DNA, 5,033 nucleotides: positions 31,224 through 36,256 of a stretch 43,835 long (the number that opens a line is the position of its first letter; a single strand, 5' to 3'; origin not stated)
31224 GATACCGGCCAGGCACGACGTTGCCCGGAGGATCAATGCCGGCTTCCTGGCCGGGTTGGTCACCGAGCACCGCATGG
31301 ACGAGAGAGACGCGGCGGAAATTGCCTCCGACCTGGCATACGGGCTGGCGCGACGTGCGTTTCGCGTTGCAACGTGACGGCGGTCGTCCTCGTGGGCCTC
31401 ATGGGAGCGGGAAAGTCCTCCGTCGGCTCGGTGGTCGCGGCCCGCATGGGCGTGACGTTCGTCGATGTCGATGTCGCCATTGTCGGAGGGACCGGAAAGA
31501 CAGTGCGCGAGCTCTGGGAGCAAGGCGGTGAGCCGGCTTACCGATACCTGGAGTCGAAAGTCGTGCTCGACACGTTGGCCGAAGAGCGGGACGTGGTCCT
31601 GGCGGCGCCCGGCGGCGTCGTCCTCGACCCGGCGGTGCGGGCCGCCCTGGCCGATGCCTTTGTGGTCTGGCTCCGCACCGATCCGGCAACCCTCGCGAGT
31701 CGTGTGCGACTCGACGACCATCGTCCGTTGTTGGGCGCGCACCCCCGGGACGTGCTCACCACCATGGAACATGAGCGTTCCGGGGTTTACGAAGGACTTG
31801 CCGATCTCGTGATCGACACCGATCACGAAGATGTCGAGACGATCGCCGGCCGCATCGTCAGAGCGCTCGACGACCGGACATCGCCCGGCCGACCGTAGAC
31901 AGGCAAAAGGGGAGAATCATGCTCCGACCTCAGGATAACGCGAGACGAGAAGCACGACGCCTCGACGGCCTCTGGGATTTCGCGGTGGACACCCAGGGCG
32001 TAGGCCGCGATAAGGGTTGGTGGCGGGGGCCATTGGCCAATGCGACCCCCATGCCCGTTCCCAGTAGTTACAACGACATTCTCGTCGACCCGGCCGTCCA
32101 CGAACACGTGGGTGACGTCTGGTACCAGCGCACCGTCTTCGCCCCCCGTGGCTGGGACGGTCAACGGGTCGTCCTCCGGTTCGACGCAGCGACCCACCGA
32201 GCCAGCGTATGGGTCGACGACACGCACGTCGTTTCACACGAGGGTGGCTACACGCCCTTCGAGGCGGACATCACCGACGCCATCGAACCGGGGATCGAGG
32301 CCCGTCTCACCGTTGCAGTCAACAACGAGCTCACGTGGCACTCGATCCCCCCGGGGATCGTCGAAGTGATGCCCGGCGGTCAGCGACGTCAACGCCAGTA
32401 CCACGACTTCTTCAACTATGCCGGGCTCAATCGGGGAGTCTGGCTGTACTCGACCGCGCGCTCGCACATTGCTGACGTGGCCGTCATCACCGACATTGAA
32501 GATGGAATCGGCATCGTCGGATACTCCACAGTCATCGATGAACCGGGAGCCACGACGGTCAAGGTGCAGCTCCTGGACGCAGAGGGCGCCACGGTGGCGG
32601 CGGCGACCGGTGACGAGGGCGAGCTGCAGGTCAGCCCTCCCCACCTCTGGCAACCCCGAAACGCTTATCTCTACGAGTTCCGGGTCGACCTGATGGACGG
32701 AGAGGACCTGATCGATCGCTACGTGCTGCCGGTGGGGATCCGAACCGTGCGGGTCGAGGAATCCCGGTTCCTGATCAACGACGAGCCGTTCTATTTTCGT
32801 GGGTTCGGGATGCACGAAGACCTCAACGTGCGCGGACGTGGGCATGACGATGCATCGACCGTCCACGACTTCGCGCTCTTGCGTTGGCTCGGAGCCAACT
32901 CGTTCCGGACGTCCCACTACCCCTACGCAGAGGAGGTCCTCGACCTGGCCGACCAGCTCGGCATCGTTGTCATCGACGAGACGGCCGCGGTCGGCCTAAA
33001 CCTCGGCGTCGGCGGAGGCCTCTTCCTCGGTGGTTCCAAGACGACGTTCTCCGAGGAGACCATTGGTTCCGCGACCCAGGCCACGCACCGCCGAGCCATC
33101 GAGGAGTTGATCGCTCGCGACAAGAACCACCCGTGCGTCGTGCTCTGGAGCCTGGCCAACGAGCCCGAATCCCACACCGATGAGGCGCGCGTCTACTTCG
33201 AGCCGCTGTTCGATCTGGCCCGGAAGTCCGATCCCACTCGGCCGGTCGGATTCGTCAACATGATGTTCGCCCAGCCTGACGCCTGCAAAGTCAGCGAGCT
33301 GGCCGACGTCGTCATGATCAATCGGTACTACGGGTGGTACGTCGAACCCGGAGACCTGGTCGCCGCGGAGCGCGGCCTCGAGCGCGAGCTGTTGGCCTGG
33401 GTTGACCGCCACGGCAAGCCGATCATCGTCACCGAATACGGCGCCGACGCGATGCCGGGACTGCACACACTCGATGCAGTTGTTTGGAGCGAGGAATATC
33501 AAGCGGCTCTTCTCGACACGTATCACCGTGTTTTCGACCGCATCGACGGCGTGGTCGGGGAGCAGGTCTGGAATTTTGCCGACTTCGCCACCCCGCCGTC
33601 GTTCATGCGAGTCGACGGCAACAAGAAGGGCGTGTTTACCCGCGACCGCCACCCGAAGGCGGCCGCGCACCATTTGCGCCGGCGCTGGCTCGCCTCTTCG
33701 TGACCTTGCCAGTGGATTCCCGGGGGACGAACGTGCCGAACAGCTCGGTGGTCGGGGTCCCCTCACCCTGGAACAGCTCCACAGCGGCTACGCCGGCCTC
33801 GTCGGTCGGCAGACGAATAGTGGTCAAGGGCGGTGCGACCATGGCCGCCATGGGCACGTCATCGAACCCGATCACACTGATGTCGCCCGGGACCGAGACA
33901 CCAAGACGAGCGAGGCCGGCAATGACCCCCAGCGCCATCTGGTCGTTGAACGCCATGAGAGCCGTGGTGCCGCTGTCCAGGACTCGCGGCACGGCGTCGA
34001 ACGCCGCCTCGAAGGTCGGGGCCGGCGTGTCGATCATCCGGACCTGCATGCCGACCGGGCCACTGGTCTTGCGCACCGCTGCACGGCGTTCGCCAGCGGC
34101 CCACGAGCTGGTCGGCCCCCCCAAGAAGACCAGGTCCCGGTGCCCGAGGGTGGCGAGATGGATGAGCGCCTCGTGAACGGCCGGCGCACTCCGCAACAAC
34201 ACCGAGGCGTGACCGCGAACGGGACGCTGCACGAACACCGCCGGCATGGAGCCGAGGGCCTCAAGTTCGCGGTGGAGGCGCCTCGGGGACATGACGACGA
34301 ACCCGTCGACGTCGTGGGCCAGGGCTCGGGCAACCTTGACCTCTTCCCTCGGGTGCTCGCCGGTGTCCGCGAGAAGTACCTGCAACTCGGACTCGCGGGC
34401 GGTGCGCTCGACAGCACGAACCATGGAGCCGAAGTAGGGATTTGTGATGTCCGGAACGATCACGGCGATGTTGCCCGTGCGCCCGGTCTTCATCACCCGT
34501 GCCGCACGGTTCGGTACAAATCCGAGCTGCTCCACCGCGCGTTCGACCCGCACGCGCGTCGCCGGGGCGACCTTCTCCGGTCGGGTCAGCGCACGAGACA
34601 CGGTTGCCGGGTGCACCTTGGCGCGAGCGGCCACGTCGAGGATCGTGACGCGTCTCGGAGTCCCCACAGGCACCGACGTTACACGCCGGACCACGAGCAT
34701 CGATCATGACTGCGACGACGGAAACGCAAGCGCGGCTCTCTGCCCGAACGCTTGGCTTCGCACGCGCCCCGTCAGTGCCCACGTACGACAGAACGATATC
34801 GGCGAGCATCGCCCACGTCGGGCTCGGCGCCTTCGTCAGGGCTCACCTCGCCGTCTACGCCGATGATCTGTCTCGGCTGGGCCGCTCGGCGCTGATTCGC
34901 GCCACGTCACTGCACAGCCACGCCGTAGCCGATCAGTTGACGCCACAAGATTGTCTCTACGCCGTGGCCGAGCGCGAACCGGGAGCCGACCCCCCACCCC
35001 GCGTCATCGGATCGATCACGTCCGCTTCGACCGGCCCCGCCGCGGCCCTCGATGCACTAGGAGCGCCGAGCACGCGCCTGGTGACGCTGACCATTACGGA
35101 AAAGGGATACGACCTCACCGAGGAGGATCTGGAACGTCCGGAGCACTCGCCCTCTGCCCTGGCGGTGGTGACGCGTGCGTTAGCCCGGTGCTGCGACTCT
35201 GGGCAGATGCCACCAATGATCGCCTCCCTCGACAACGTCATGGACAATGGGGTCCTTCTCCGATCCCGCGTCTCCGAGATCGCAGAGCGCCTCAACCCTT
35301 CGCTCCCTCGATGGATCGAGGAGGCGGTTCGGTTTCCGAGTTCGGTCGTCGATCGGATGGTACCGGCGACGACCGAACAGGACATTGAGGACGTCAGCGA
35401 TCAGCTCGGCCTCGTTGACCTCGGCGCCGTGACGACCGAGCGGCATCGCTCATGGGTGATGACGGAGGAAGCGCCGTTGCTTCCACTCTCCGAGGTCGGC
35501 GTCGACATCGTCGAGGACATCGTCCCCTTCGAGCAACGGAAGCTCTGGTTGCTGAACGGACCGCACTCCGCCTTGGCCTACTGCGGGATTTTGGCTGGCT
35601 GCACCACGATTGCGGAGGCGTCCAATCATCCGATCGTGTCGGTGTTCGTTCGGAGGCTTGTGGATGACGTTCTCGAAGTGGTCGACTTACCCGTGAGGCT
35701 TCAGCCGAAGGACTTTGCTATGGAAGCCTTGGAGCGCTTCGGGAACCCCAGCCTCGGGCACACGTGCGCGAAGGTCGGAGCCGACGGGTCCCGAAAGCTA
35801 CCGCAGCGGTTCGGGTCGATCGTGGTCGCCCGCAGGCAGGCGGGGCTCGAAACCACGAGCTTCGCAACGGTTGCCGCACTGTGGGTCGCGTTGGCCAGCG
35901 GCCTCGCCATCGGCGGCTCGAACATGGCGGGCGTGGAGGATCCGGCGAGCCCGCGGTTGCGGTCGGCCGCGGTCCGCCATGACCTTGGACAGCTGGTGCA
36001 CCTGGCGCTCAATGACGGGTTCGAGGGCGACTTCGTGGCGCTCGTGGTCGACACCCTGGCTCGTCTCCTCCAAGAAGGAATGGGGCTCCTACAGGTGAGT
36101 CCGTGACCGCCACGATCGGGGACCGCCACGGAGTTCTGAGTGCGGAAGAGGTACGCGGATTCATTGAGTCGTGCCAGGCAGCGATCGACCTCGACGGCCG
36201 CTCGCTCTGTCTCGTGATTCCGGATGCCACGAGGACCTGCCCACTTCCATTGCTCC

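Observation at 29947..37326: Glucuronide cluster lacking dehydratase, KDG-kinase and aldolase but containing a LarA-like enzyme and a P-loop kinase: a possible mannonate-to-gluconate bypass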

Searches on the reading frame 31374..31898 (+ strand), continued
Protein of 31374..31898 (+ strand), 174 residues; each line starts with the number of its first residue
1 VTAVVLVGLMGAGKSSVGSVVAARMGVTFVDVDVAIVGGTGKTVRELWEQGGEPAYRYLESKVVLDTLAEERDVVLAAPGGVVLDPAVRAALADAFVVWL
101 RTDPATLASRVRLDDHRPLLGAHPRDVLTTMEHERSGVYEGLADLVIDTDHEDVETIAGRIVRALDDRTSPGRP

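Call 82: find_encoding_contigs(protein=P0252, flank=6000, max_places=3)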
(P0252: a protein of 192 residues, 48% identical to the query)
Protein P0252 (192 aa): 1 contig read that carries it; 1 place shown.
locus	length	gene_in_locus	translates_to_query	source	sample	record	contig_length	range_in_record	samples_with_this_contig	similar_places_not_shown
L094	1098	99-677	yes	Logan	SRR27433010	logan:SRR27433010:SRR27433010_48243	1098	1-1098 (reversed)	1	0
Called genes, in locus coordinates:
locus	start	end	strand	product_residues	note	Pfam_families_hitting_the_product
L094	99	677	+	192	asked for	PF02224:Cytidylate_kin (faint), PF13238:AAA_18 (weak), PF13671:AAA_33 (weak), PF01202:SKI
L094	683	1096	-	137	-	?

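Call 83: find_encoding_contigs(protein=P0253, flank=6000, max_places=3)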
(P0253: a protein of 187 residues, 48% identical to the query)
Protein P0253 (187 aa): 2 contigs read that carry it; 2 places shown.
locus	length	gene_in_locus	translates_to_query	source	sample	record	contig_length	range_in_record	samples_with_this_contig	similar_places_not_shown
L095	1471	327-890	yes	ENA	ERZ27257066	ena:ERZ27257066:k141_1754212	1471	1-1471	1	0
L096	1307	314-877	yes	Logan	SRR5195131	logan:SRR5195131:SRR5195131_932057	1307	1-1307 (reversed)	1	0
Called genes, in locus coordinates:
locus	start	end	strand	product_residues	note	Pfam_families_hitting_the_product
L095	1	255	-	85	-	?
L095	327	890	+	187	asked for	PF13238:AAA_18, PF13671:AAA_33 (weak), PF01202:SKI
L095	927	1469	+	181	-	?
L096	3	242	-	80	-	?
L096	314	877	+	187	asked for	PF13238:AAA_18, PF13671:AAA_33 (weak), PF01202:SKI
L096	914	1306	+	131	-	?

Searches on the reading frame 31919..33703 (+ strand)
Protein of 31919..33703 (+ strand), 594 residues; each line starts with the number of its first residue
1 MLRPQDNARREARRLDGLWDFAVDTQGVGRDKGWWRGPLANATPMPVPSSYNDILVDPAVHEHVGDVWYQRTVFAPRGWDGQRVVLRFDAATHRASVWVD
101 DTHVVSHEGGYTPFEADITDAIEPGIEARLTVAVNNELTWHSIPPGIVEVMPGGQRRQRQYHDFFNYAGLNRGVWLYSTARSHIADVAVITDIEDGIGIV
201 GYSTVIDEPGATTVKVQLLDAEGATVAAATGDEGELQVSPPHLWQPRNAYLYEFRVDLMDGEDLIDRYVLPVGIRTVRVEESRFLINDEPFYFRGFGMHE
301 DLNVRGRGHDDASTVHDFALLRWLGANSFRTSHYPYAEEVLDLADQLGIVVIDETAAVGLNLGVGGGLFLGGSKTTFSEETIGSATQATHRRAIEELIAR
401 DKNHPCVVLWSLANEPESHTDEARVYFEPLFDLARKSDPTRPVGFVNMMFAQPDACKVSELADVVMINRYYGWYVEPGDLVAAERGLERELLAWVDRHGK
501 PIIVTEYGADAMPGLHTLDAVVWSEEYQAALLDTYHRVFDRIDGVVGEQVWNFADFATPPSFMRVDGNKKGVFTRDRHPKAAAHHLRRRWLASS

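Call 4: search_protein_families(library=pfam, proteins=[window:31919-33703:+])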
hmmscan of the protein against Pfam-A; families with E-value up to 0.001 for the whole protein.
window:31919-33703:+ (594 aa): 4 families
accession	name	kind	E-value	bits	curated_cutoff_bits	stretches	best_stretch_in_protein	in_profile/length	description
PF02836.23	Glyco_hydro_2_C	-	2.3e-80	270.4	21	1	277-590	1-297/302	Glycosyl hydrolases family 2, TIM barrel domain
PF02837.24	Glyco_hydro_2_N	-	2.1e-27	96.6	28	1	13-179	2-168/169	Glycosyl hydrolases family 2, sugar binding domain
PF00703.27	Glyco_hydro_2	-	7.7e-10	40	23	1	183-275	2-109/109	Glycosyl hydrolases family 2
PF22666.2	Glyco_hydro_2_N2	-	2.6e-06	28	27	1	66-138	49-121/167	Glycosyl hydrolase 2 galactose-binding domain-like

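Call 5: search_protein_families(library=ncbifam, proteins=[window:31919-33703:+])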
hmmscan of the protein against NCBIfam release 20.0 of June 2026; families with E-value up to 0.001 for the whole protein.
window:31919-33703:+ (594 aa): 11 families
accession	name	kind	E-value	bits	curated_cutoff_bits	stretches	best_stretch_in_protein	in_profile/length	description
NF007538.0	PRK10150.1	equivalog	1.1e-262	872.8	544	1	1-592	1-597/607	beta-glucuronidase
NF050095.1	BetGlucuronLacZ4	equivalog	8.7e-54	182.7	950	1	66-585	61-577/666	beta-glucuronidase LacZ4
NF052611.1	beta_gal_Bga2A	equivalog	4e-48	164.2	999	1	68-460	116-497/1007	beta-galactosidase, LacZ type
NF041462.1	GalA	equivalog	4.7e-48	163.9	900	3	164-357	160-372/763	beta-galactosidase GalA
NF041463.1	GalB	equivalog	2e-42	145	900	1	64-468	133-531/869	beta-galactosidase GalB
NF007666.0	PRK10340.1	equivalog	9.1e-35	119.8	1284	1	69-555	113-547/1030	beta-galactosidase subunit alpha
NF007074.0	PRK09525.1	subfamily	2.5e-32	111.6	1221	1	12-444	52-486/1027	beta-galactosidase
NF041100.1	betagal_LacZ_Ttogales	equivalog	2.5e-28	98.3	2000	1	68-447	111-469/1090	beta-galactosidase LacZ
NF049891.1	Bet1-4galacdseBT4156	equivalog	1.4e-22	79.5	1700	1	69-420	81-412/946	exo-beta-1,4-galactosidase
NF049890.1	Bet1-4galacdseBT4151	equivalog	4.9e-21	74.4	1500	1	61-357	103-406/952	exo-beta-1,4-galactosidase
NF049877.1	GlucurArabfur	equivalog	3.2e-17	61.5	1800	2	237-352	605-726/1400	beta-d-glucuronidase/beta-L-arabinofuranosidase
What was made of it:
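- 31919..33703 (+): uidA, a GH2 beta-glucuronidase (glucuronide to aglycone plus D-glucuronate). NCBIfam NF007538 scores 873 bits against a cutoff of 544 (call 5).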

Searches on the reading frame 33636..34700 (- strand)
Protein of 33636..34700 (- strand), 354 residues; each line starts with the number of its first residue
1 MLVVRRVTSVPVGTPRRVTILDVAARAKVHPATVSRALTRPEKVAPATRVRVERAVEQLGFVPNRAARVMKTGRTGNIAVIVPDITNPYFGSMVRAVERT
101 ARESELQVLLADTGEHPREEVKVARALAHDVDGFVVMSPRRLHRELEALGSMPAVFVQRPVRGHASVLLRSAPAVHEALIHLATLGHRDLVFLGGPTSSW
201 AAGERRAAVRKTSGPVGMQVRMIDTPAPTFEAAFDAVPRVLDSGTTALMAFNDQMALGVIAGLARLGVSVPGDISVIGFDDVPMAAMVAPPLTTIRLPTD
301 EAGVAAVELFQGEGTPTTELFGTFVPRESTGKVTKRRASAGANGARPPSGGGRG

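Call 4: search_protein_families(library=pfam, proteins=[window:33636-34700:-])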
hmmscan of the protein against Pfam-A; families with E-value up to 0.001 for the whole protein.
window:33636-34700:- (354 aa): 4 families
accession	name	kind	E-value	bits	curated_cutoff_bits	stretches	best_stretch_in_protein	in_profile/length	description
PF13377.12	Peripla_BP_3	-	2.4e-30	106.3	26.5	1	181-330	3-167/167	Periplasmic binding protein-like domain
PF00532.27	Peripla_BP_1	-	7.6e-21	75.3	22.2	1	76-310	2-257/281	Periplasmic binding proteins and sugar binding domain of LacI family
PF00356.27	LacI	-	2.5e-14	53.2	27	1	19-64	1-46/46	Bacterial regulatory proteins, lacI family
PF13407.12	Peripla_BP_4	-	8.5e-07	29.2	35.1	0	78-137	1-62/258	Periplasmic binding protein domain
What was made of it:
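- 33636..34700 (-): LacI-family transcriptional regulator, convergent with uidA (68-bp overlap) and divergent from the reductase gene. Pfam LacI, Peripla_BP_1 and Peripla_BP_3 (call 4).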

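Call 5: search_protein_families(library=ncbifam, proteins=[window:33636-34700:-])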
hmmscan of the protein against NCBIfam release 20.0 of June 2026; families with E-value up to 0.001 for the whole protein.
window:33636-34700:- (354 aa): 18 families
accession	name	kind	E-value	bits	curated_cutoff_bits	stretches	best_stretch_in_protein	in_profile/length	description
NF047341.1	lactose_RbsR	equivalog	7.4e-52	176.7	382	1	16-309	1-301/331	ribose utilization transcriptional repressor RbsR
NF008269.0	PRK11041.1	equivalog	7.3e-49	166.6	436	1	18-309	10-310/342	DNA-binding transcriptional regulator CytR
NF007075.0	PRK09526.1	subfamily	4.3e-47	160.7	340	1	16-339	4-340/358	LacI family DNA-binding transcriptional regulator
NF051853.1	TransRegUriRCory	equivalog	8.8e-44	149.9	550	1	19-310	2-298/327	transcriptional regulator UriR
NF052440.1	TransRegGNTRPSEAE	equivalog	1.1e-43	149.6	400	1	16-311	4-308/333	HTH-type transcriptional regulator GntR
TIGR01481.1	ccpA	equivalog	9.9e-41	140.2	442.35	1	17-309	2-302/330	catabolite control protein A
NF007706.0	PRK10401.1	equivalog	1.5e-36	126.4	555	1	18-309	2-302/346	HTH-type transcriptional regulator GalS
NF008002.0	PRK10727.1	equivalog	4.7e-36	124.6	557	1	19-326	3-321/341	HTH-type transcriptional regulator GalR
NF007743.0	PRK10423.1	equivalog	1e-35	123.5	531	1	19-309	3-303/330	ribose operon transcriptional repressor RbsR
NF007979.0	PRK10703.1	equivalog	1.4e-33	116.4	501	1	19-310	3-305/341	HTH-type transcriptional repressor PurR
NF007449.0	PRK10014.1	subfamily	1.4e-29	103.2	310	1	15-306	4-314/342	Mal regulon transcriptional regulator MalI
NF047913.1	TransRegIdnR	equivalog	6.4e-27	94.7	500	2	16-145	4-134/331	DNA-binding transcriptional regulator IdnR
TIGR02405.1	trehalos_R_Ecol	equivalog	6e-25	88.2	357.35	1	17-308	1-290/311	trehalose operon repressor TreR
NF011563.0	PRK14987.1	equivalog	1.6e-22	80.2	433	1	16-146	4-135/331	gluconate operon transcriptional repressor GntR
TIGR02417.1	fruct_sucro_rep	subfamily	1.3e-18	67.4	389.55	1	20-207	2-198/327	D-fructose-responsive transcription factor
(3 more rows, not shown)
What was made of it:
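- Checked: LacI regulator: 33636-34700, minus strand (calls 4, 5).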

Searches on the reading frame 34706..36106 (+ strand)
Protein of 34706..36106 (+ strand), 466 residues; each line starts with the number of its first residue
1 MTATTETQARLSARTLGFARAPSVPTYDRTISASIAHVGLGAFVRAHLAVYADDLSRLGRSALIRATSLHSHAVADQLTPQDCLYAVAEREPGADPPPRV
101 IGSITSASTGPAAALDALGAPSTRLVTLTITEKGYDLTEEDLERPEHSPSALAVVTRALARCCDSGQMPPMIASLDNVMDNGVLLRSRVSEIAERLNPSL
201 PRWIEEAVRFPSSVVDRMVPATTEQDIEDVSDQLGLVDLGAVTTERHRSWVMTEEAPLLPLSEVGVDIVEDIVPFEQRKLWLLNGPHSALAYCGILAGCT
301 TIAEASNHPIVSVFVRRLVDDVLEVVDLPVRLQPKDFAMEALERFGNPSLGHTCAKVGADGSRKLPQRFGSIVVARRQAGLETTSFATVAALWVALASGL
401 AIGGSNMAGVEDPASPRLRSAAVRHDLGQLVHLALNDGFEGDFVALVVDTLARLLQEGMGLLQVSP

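Call 4: search_protein_families(library=pfam, proteins=[window:34706-36106:+])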
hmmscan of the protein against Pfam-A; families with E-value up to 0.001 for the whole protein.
window:34706-36106:+ (466 aa): 2 families
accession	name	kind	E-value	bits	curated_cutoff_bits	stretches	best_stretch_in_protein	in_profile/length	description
PF08125.19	Mannitol_dh_C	-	1.7e-27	96.6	30.7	1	271-440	1-170/190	Mannitol dehydrogenase C-terminal domain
PF01232.29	Mannitol_dh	-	8.2e-23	81.9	27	1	35-254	3-187/199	Mannitol dehydrogenase Rossmann domain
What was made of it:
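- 34706..36106 (+): Long-chain mannitol-dehydrogenase-family oxidoreductase. It is UxuB-like and a probable fructuronate reductase (D-fructuronate to D-mannonate). Pfam Mannitol_dh and Mannitol_dh_C (call 4).
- Checked: Mannitol-dehydrogenase-family protein: 34706-36106 (Mannitol_dh and Mannitol_dh_C, call 4).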

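Call 5: search_protein_families(library=ncbifam, proteins=[window:34706-36106:+])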
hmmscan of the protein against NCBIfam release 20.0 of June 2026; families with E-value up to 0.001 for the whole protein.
window:34706-36106:+ (466 aa): 13 families
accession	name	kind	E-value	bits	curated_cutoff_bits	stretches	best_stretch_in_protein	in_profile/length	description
NF011611.0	PRK15037.1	subfamily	1.9e-56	191.6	603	1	25-413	14-425/486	fructuronate reductase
NF043014.1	DArabDhDalD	equivalog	1.4e-44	152.6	600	1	36-395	2-383/452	D-arabinitol 4-dehydrogenase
NF002969.0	PRK03643.1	subfamily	6.6e-33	114.1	359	1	37-372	20-373/482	tagaturonate reductase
NF002653.0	PRK02318.2-6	equivalog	1.3e-15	57.4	404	1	192-367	135-303/387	mannitol-1-phosphate 5-dehydrogenase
NF002646.0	PRK02318.1-2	equivalog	3.5e-14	52.7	368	1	155-366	99-302/382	mannitol-1-phosphate 5-dehydrogenase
NF002652.0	PRK02318.2-5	equivalog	7.2e-14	51.6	356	1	171-369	115-302/377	mannitol-1-phosphate 5-dehydrogenase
NF002647.0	PRK02318.1-3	equivalog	1.4e-13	51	357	1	189-365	134-303/384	mannitol-1-phosphate 5-dehydrogenase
NF002648.0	PRK02318.1-4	equivalog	8.8e-10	38.4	719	1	163-366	107-302/382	mannitol-1-phosphate 5-dehydrogenase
NF002645.0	PRK02318.1-1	equivalog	6.2e-09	35.5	389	1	205-366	139-290/368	mannitol-1-phosphate 5-dehydrogenase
NF002649.0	PRK02318.2-1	equivalog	5.8e-08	32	422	1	149-366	95-301/386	mannitol-1-phosphate 5-dehydrogenase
NF046057.1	bifunc_MtlD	equivalog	7.1e-06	24.7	800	1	266-391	505-635/683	bifunctional mannitol-1-phosphate dehydrogenase/phosphatase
NF002650.0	PRK02318.2-2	equivalog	2.4e-05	23.6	359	1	193-364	136-302/388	mannitol-1-phosphate 5-dehydrogenase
NF002651.0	PRK02318.2-4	equivalog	2.4e-05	23.6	269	1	265-366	180-285/368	mannitol-1-phosphate 5-dehydrogenase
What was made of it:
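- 34706..36106 (+): The best NCBIfam hit is fructuronate reductase at 191 bits, below the cutoff of 603 (call 5).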

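Call 24: search_solved_structures(query=window:34706-36106:+, max_evalue=0.001, show_alignments=1)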
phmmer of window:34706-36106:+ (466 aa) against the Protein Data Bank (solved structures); distinct sequences matched with E-value up to 0.001: 6.
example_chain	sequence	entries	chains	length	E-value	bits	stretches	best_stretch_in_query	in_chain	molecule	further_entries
4im7_A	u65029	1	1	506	4.1e-51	177.7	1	22-422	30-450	Hypothetical oxidoreductase ydfI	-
7rk4_A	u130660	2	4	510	7.7e-48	166.9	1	21-421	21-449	Mannitol 2-dehydrogenase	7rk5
1lj8_A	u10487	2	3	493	1.9e-44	155.8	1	24-407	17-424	mannitol dehydrogenase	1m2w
5itg_A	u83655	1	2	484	1.6e-38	136.3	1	24-375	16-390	Sorbitol dehydrogenase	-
3h2z_A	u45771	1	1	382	4.4e-10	42.5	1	155-366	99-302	Mannitol-1-phosphate 5-dehydrogenase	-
5jnm_A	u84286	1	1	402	1.4e-07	34.3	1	208-369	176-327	Mannitol-1-phosphate 5-dehydrogenase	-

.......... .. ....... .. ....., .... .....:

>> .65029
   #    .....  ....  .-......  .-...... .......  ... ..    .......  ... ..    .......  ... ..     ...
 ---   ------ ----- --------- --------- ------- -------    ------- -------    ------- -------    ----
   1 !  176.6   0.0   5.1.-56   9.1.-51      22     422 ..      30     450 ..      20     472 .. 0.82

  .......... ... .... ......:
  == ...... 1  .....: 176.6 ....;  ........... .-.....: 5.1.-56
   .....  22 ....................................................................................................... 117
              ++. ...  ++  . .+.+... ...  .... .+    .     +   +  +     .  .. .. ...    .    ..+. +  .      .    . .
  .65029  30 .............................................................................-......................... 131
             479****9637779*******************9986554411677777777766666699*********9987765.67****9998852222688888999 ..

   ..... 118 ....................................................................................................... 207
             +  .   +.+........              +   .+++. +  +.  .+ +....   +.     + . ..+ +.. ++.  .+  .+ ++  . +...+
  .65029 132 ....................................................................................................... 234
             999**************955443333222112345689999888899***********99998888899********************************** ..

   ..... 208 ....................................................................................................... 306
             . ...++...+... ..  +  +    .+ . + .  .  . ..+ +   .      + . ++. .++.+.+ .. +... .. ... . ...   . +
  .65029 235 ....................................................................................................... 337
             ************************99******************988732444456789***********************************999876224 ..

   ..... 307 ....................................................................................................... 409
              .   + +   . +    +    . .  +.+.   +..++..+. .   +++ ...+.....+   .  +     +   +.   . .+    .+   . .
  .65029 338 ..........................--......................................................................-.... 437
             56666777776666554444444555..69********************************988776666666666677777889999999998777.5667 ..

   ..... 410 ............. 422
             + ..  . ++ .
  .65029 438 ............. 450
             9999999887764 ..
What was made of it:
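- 34706..36106 (+): The best solved structure is E. coli YdfI 4IM7 at 4e-51 (call 24).
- On Fructuronate reductase (UxuB): The closest structure is YdfI (call 24).
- The reductase is closer to UxuB and YdfI than to UxaB (191 against 114 bits; call 5, call 24).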
